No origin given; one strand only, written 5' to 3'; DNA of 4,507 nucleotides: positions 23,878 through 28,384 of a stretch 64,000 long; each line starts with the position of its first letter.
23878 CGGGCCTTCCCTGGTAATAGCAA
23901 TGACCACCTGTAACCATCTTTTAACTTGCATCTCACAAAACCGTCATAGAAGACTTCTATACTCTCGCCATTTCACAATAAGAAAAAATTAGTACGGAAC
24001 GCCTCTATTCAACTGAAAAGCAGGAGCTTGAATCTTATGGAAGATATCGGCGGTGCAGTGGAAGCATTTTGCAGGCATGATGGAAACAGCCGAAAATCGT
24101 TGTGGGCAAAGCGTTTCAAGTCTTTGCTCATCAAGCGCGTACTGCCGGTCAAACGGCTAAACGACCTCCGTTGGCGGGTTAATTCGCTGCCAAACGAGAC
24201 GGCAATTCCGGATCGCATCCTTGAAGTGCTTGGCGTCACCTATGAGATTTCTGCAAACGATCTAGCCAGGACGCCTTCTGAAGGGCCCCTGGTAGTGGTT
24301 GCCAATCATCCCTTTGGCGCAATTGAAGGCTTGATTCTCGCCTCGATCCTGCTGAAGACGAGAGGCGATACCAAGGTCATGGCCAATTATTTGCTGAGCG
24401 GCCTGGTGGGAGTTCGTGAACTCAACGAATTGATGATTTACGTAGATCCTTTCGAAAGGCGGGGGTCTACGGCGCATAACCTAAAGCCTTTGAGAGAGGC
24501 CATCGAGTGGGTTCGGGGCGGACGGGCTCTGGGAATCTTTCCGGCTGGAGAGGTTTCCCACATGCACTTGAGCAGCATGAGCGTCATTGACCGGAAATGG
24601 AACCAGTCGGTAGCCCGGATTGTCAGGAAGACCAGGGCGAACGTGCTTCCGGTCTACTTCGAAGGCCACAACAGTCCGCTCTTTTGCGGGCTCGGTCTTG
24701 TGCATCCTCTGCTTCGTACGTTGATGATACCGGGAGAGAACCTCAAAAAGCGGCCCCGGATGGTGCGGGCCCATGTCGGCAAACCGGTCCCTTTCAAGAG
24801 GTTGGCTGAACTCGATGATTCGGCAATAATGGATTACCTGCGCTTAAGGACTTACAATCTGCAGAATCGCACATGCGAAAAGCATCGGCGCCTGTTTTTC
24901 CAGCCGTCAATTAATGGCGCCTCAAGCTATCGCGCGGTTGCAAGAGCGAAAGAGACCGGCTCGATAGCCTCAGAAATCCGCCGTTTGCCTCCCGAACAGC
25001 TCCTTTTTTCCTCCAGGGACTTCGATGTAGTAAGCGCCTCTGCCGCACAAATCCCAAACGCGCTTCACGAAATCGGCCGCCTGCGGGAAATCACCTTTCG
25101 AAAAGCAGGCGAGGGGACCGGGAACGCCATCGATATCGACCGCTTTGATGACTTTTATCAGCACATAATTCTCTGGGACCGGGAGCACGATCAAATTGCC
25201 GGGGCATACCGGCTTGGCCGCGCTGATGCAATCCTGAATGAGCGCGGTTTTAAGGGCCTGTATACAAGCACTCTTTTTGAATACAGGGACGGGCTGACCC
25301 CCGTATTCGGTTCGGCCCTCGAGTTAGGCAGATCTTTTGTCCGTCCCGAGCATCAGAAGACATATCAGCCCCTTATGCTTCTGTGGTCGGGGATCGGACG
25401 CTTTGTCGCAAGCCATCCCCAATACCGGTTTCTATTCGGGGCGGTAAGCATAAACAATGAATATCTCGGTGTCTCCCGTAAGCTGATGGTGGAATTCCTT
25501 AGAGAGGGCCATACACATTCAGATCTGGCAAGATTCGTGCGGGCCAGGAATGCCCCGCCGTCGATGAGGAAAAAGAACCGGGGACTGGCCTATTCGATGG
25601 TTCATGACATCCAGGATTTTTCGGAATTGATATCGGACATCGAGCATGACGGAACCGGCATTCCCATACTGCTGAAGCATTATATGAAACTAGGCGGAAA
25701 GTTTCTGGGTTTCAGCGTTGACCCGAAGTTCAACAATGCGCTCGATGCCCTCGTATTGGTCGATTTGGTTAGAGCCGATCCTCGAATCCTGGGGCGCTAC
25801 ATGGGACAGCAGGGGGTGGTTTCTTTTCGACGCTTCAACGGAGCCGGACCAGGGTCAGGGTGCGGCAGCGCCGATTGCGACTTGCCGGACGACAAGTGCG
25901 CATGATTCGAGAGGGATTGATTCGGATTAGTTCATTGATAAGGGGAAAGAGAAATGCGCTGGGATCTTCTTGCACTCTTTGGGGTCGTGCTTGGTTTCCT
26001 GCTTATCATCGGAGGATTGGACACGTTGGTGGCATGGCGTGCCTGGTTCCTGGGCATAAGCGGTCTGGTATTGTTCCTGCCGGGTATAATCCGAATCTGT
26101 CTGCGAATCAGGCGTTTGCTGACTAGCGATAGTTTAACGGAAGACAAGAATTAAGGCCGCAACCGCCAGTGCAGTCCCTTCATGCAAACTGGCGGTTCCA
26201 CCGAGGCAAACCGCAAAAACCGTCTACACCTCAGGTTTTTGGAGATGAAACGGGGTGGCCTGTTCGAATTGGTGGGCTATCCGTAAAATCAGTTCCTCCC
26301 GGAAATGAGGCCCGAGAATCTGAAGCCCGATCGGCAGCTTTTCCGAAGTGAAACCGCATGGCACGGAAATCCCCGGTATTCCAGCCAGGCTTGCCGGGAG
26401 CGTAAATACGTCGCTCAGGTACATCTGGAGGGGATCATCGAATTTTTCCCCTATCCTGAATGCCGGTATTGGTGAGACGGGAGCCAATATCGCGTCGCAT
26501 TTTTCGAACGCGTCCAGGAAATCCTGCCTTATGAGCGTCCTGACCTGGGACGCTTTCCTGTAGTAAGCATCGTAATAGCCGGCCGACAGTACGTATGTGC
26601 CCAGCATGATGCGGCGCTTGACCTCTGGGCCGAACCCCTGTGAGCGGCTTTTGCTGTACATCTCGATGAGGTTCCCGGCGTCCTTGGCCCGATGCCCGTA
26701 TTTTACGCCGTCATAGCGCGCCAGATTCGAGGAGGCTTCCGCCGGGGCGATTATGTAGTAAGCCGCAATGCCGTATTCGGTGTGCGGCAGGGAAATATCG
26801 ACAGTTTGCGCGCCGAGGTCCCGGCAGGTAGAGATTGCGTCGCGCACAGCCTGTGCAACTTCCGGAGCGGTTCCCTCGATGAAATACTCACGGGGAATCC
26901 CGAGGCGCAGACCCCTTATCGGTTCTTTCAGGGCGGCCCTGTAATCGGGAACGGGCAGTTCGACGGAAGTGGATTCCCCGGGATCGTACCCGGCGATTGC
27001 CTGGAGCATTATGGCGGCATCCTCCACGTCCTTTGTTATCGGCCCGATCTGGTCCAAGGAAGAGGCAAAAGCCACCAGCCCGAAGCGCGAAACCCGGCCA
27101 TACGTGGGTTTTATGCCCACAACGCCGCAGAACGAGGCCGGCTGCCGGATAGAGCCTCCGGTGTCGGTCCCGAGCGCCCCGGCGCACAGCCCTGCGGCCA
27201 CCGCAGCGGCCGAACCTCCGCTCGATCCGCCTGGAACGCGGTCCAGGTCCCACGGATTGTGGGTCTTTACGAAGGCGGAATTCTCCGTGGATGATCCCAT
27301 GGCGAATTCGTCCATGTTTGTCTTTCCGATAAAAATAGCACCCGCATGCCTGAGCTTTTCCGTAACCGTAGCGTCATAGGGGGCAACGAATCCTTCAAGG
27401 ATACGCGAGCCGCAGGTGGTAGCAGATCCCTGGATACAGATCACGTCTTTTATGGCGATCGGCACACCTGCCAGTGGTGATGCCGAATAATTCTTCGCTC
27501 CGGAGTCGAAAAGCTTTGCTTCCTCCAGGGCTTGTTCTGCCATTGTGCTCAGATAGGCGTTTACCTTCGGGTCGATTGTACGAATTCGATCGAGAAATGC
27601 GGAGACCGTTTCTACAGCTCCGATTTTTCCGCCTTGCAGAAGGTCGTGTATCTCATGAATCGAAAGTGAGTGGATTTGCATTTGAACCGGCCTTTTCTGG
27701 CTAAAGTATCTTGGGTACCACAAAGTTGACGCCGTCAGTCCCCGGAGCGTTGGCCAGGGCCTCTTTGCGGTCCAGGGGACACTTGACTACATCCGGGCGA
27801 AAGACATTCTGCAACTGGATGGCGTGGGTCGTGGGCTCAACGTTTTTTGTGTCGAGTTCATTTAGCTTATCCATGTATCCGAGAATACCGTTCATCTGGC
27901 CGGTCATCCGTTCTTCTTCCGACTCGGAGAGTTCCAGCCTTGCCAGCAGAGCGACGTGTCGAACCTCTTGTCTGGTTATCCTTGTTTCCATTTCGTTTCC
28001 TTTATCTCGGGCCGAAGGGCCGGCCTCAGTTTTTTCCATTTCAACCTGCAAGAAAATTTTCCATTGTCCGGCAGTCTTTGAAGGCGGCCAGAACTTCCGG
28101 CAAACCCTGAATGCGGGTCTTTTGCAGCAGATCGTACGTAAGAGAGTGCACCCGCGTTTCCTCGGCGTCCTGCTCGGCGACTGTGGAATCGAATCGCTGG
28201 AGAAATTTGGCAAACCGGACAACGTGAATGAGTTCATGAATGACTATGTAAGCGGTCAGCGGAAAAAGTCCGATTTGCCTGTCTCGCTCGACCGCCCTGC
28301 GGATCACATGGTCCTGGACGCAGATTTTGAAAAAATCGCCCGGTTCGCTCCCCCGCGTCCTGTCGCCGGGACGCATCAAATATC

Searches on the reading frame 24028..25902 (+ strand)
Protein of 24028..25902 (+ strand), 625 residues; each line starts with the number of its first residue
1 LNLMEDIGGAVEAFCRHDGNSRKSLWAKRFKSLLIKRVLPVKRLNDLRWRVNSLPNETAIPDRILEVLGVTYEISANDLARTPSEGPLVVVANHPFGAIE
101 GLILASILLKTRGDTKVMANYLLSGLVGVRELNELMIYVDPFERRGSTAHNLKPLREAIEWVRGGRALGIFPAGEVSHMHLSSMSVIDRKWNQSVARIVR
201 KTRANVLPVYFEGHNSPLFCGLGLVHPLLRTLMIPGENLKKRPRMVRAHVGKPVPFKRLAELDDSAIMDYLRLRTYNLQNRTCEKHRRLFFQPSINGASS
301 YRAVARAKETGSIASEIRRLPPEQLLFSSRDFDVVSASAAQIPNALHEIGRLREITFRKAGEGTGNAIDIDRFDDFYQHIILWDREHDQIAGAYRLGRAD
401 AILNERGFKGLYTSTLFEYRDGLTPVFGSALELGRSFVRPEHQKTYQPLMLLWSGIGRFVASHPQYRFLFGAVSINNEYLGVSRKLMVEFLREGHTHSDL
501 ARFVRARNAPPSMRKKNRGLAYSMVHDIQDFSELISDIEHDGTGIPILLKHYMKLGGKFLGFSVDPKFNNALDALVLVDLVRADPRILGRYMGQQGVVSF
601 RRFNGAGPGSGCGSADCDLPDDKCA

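Call 10: search_protein_families(library=pfam, proteins=[window:24028-25902:+], max_evalue=0.01)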
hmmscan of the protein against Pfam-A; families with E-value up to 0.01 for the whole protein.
window:24028-25902:+ (625 aa): 3 families
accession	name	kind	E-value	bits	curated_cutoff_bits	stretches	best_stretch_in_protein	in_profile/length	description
PF13444.12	Acetyltransf_5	-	2.3e-24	86.4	22.4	1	352-453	1-102/102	Acetyltransferase (GNAT) domain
PF19576.4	Acyltransf_2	-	2.2e-16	60.1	27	1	26-280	13-261/266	Acyltransferase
PF01553.26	Acyltransferase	-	1e-06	29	23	1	80-211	8-131/132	Acyltransferase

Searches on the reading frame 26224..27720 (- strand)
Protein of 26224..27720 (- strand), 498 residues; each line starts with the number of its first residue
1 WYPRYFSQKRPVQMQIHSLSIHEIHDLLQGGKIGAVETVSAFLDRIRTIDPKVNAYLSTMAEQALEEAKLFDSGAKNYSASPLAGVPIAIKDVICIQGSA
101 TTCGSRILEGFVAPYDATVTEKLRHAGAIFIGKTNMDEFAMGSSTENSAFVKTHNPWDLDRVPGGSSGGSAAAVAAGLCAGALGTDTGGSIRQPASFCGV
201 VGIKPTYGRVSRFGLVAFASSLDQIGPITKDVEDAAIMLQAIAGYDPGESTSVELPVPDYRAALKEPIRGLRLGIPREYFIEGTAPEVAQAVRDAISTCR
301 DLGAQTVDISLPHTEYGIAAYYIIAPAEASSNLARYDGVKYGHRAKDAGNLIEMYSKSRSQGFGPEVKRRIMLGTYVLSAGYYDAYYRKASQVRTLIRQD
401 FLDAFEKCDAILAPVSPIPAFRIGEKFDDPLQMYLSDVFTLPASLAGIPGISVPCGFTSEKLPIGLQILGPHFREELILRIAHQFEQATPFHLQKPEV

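Call 10: search_protein_families(library=pfam, proteins=[window:26224-27720:-], max_evalue=0.01)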
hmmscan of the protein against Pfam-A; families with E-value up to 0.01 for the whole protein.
window:26224-27720:- (498 aa): 1 family
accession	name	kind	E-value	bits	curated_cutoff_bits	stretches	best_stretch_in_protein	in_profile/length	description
PF01425.27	Amidase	-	6e-168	559.9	27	1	37-479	1-445/445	Amidase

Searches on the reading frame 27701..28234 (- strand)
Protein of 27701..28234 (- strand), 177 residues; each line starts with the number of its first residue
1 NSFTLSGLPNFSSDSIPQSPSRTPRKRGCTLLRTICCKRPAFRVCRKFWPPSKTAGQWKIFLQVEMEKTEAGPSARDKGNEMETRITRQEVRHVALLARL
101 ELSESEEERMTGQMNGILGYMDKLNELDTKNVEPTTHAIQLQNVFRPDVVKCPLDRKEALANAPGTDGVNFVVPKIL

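Call 10: search_protein_families(library=pfam, proteins=[window:27701-28234:-], max_evalue=0.01)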
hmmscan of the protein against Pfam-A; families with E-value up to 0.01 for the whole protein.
window:27701-28234:- (177 aa): 1 family
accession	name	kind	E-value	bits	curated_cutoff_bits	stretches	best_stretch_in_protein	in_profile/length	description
PF02686.20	GatC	-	2.7e-25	88.8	23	1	102-173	1-66/66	Glu-tRNAGln amidotransferase C subunit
